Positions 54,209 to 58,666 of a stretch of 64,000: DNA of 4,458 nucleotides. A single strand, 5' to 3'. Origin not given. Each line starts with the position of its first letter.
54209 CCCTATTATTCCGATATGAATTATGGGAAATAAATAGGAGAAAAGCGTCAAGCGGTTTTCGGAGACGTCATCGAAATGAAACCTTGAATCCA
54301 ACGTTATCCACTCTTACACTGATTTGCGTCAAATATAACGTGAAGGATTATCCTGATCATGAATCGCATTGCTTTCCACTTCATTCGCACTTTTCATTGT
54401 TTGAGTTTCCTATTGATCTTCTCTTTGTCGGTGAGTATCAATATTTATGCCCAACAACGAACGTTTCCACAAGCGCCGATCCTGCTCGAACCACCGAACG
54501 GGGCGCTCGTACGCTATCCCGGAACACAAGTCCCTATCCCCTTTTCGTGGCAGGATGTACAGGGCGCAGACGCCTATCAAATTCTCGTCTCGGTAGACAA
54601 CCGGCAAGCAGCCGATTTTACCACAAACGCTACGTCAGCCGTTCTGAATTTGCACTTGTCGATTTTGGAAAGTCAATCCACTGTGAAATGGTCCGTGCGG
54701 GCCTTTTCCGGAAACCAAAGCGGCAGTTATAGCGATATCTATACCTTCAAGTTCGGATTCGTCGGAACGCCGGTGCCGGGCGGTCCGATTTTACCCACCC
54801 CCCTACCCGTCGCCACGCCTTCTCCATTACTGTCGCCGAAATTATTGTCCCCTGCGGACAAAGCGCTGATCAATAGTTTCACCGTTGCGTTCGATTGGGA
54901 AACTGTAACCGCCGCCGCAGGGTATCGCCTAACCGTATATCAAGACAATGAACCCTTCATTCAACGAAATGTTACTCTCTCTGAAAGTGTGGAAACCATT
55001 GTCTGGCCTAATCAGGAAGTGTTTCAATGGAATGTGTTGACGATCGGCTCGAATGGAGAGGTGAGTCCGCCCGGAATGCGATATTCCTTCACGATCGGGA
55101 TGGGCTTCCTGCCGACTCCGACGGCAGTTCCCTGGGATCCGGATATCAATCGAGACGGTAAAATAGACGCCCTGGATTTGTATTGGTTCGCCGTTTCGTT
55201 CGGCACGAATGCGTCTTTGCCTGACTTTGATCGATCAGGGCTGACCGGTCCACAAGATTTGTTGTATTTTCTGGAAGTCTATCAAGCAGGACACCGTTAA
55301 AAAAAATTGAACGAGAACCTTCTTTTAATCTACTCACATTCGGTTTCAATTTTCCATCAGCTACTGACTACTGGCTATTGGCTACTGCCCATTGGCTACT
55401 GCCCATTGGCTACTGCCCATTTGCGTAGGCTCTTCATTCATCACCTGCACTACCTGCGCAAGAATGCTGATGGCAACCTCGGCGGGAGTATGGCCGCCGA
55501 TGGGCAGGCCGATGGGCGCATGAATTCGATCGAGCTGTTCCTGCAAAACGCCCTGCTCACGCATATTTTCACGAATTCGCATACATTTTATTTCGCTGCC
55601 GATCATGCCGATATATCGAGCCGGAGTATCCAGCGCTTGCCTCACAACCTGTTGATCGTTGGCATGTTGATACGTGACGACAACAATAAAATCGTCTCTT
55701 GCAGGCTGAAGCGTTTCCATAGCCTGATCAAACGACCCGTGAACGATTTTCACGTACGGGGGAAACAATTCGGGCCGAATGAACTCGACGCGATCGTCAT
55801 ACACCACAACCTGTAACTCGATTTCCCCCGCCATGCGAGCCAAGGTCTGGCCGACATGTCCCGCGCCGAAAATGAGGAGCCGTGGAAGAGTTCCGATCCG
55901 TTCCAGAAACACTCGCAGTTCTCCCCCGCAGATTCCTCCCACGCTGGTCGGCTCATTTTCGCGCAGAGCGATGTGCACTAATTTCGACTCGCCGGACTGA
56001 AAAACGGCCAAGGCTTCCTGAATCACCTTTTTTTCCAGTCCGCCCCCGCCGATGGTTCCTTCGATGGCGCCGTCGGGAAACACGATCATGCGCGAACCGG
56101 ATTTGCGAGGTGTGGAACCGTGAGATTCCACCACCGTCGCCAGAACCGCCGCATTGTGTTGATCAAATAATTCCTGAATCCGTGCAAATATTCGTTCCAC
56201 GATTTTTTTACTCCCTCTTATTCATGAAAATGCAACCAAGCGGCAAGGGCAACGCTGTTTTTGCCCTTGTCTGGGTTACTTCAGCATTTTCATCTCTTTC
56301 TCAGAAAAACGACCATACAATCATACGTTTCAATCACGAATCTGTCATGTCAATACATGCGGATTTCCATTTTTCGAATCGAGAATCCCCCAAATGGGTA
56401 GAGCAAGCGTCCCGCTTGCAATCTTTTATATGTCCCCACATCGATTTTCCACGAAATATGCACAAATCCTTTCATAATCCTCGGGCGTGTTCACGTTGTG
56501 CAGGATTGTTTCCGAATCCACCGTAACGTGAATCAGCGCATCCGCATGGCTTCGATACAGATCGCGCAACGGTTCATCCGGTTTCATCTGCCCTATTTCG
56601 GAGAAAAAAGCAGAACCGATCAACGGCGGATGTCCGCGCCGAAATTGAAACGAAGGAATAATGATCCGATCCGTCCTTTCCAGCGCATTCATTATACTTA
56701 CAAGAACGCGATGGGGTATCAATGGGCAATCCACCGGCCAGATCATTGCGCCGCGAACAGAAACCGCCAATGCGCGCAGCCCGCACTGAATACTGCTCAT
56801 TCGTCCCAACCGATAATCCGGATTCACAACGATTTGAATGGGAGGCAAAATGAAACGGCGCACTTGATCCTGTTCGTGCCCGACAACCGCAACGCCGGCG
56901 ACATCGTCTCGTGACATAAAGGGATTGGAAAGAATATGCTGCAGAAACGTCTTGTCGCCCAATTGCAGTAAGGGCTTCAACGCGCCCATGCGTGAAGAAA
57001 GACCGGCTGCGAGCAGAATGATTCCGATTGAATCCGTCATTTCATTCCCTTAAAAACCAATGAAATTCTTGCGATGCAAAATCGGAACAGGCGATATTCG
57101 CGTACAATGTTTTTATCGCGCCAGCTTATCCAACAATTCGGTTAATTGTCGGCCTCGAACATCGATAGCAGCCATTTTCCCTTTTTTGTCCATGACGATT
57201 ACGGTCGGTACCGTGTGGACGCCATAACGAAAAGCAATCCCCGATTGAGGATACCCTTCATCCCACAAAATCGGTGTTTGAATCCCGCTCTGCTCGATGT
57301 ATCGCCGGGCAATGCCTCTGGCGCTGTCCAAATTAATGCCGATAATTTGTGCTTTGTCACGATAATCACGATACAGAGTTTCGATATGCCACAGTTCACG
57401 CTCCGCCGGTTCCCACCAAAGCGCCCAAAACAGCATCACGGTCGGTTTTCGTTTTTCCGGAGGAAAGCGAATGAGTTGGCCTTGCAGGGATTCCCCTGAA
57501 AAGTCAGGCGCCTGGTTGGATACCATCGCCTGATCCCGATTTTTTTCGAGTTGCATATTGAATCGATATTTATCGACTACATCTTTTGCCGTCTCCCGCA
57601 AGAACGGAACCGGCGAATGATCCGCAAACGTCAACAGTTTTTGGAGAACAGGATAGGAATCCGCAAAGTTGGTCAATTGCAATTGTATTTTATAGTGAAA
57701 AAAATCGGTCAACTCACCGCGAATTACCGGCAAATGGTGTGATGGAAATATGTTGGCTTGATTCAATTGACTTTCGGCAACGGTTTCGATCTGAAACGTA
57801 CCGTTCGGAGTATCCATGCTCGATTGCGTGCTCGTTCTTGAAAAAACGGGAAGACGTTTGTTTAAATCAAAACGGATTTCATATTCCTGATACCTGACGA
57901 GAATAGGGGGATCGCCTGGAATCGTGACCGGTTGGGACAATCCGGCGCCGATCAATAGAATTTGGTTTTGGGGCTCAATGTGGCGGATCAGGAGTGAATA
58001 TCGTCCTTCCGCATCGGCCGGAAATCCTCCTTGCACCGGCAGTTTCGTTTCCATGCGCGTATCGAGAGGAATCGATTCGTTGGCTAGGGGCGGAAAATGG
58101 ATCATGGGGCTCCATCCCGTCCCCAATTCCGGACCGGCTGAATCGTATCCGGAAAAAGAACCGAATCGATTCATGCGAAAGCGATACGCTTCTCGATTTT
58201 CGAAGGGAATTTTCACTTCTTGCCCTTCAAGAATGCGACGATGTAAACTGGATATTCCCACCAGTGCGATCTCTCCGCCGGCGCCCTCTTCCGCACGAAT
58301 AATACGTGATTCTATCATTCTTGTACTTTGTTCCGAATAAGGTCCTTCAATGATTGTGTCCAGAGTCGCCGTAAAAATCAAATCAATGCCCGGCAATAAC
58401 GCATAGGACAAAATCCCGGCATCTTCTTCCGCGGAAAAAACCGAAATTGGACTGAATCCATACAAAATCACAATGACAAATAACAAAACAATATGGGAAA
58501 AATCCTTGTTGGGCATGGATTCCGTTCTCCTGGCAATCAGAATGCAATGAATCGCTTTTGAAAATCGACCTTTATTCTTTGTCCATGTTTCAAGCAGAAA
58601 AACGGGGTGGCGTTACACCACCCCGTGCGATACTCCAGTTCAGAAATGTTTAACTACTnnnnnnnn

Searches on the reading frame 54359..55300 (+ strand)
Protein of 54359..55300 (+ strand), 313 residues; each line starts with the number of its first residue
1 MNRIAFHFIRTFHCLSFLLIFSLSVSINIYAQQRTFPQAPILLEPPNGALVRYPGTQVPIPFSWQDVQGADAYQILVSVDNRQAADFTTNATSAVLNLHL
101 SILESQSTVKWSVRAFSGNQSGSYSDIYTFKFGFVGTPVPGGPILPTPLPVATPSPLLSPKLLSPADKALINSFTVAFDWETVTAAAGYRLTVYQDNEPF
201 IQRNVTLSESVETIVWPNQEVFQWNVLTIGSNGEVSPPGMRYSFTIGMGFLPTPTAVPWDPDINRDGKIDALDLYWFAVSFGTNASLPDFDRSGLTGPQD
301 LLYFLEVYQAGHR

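Call 64: search_protein_families(library=pfam, proteins=[window:54359-55300:+], max_evalue=0.001)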
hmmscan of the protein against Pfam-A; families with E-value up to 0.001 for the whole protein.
window:54359-55300:+ (313 aa): 1 family
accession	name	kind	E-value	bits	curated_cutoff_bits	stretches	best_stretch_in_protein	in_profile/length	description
PF25788.1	Ig_Rha78A_N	-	0.00039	21.1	27.4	0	68-134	28-103/105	Rha78A-like, N-terminal immunoglobulin domain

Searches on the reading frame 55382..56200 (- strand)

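Call 64: search_protein_families(library=pfam, proteins=[window:55382-56200:-], max_evalue=0.001)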
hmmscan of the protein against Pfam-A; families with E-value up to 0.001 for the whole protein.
window:55382-56200:- (272 aa): 2 families
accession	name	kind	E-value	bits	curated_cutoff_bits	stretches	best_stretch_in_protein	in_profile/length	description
PF13478.12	XdhC_C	-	1.1e-40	139.4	29.7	1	108-250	1-125/125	XdhC Rossmann domain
PF02625.21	XdhC_CoxI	-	2e-25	89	24.3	1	13-77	3-67/68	XdhC and CoxI family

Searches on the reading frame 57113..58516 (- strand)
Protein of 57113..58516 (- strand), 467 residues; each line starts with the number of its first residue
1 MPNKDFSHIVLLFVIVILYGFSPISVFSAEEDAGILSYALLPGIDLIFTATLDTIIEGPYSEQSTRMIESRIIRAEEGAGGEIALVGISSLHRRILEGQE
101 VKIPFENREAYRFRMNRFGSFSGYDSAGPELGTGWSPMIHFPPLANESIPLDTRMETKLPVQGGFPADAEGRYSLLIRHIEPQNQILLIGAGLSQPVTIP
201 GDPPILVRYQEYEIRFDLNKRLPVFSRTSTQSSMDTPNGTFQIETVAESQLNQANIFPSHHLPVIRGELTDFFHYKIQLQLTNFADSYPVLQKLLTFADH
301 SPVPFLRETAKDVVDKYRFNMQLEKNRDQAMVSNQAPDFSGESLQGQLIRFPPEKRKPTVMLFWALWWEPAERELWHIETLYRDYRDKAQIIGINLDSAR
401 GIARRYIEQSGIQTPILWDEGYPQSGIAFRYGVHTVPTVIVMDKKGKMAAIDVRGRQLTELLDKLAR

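Call 64: search_protein_families(library=pfam, proteins=[window:57113-58516:-], max_evalue=0.001)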
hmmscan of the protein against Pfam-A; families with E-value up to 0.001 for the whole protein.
window:57113-58516:- (467 aa): 2 families
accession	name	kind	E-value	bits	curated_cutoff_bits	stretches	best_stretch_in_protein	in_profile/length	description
PF00578.27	AhpC-TSA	-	9.9e-14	51.8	26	1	332-450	1-123/124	AhpC/TSA family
PF13905.12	Thioredoxin_8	-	6.2e-07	30.1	27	1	357-447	2-93/94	Thioredoxin-like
